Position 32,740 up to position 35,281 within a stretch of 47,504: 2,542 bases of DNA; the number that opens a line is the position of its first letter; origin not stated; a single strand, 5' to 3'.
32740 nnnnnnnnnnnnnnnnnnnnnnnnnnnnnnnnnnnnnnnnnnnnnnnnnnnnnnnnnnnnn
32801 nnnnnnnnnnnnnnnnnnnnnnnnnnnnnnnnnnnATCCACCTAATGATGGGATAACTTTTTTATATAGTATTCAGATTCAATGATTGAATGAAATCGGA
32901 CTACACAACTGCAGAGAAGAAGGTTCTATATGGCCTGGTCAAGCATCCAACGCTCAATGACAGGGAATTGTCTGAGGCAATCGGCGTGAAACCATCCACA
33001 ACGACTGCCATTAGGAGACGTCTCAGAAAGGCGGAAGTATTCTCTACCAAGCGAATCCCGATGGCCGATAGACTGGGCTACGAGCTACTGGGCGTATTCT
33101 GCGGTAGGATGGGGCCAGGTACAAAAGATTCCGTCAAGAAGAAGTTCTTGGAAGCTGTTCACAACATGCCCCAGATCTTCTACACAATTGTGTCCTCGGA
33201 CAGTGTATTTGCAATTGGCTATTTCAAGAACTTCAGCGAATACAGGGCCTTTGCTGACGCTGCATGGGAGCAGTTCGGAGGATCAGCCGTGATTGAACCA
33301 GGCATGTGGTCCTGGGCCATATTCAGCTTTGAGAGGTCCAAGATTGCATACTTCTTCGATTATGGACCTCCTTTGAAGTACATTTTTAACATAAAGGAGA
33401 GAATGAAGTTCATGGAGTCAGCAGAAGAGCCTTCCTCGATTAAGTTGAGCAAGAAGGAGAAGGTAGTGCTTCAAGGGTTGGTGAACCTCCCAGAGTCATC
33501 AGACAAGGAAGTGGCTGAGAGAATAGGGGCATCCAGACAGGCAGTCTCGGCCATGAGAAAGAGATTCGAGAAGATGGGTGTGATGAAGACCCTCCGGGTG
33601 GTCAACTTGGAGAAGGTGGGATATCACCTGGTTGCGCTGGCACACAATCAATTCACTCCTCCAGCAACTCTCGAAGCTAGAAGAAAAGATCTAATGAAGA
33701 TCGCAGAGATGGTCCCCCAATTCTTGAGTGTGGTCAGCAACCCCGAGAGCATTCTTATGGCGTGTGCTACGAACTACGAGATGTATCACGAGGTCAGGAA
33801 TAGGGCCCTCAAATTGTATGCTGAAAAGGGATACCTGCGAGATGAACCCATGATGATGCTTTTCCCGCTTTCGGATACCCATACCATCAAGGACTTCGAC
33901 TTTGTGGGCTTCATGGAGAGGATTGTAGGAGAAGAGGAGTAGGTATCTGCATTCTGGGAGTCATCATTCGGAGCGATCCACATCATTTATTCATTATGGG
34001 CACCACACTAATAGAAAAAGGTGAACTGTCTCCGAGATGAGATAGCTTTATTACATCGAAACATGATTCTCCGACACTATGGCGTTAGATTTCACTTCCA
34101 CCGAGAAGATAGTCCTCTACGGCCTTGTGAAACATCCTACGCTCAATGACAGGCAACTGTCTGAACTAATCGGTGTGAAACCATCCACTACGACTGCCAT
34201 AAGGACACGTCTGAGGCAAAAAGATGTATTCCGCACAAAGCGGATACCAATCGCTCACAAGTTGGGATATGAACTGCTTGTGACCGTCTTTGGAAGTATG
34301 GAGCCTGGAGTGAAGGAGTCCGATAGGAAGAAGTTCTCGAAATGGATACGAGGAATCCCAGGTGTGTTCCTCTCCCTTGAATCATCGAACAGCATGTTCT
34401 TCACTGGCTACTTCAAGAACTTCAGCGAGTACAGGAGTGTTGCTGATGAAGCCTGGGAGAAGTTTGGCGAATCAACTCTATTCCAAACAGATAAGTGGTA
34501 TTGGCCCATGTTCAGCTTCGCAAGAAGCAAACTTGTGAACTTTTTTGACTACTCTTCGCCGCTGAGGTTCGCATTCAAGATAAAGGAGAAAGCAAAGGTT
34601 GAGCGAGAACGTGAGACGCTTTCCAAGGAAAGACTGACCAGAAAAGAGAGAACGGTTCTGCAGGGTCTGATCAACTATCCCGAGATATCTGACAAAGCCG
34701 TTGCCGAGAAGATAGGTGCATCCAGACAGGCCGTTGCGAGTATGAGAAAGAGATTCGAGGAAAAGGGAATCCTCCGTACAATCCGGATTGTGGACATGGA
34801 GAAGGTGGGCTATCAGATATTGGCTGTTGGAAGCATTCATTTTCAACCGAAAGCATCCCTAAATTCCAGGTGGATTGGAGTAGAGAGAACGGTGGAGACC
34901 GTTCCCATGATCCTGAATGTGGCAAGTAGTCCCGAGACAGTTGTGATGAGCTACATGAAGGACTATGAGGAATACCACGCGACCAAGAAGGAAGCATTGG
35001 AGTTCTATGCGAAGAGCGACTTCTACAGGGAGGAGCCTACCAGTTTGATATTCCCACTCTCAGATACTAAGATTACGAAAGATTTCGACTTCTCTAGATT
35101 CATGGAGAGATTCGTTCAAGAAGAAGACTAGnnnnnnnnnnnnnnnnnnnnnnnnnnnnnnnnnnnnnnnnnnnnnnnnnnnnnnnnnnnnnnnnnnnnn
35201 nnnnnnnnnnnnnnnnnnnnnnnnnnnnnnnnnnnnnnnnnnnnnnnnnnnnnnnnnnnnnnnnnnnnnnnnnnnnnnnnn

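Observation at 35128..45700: Candidate novel locus: IleRS-DUF835 fusion, intron-containing tRNA-His and a giant scaffold protein that shares an IleRS domain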

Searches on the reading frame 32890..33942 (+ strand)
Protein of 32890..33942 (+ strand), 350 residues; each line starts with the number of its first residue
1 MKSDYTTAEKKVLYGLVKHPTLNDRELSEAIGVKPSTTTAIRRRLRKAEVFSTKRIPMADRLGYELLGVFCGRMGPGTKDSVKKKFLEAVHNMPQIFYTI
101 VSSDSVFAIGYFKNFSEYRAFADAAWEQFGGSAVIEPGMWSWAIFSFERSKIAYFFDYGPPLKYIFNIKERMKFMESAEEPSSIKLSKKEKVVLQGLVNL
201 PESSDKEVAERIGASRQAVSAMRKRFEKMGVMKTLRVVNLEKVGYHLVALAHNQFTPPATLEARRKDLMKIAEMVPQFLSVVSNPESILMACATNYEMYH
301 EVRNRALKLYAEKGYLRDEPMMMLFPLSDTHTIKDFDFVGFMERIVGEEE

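Call 67: search_protein_families(library=pfam, proteins=[window:32890-33942:+], max_evalue=0.001)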
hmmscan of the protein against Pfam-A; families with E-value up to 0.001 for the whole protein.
window:32890-33942:+ (350 aa): 7 families
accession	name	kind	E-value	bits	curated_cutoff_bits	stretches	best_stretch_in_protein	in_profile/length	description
PF13412.12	HTH_24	-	1.8e-09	37.4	21.9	0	10-50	6-46/48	Winged helix-turn-helix DNA-binding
PF01978.25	TrmB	-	6.9e-07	29.5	25.6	0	186-234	6-54/68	Sugar-specific transcriptional regulator TrmB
PF13545.12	HTH_Crp_2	-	1e-06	29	27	0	204-234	24-55/70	Crp-like helix-turn-helix domain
PF01047.28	MarR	-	1.7e-06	28.3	24.6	0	10-49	6-45/59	MarR family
PF13384.12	HTH_23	-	3.8e-05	23.8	24.6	0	204-230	19-45/50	Homeodomain-like domain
PF01325.25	Fe_dep_repress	-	5.1e-05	23.8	26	0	24-49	25-50/60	Iron dependent repressor, N-terminal DNA binding domain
PF13404.12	HTH_AsnC-type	-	0.00059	20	27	0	16-47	12-40/42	AsnC-type helix-turn-helix domain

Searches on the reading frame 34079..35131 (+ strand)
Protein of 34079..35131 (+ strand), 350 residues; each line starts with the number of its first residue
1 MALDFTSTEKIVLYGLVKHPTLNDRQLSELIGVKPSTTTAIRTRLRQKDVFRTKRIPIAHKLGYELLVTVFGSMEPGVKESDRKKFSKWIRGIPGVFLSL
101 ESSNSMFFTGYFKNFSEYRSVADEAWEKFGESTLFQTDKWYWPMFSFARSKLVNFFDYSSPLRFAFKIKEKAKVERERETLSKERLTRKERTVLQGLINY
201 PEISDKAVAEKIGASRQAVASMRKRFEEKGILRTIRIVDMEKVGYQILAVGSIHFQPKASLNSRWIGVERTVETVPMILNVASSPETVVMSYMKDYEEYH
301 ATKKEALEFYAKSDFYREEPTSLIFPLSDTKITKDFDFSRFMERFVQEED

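Call 67: search_protein_families(library=pfam, proteins=[window:34079-35131:+], max_evalue=0.001)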
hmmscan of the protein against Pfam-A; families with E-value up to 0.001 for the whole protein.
window:34079-35131:+ (350 aa): 6 families
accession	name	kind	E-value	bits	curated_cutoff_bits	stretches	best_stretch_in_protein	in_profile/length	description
PF13412.12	HTH_24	-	5.2e-08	32.8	21.9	1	189-233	4-48/48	Winged helix-turn-helix DNA-binding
PF13545.12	HTH_Crp_2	-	9.6e-07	29.1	27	0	203-242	23-66/70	Crp-like helix-turn-helix domain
PF01047.28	MarR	-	1.1e-06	28.8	24.6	0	6-49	2-45/59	MarR family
PF06242.16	TrcR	-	4.7e-05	23.9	22.2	0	13-46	75-108/139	Transcriptional cell cycle regulator TrcR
PF01978.25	TrmB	-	9e-05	22.7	25.6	0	2-50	3-51/68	Sugar-specific transcriptional regulator TrmB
PF13384.12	HTH_23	-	0.00013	22.1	24.6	0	189-231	3-46/50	Homeodomain-like domain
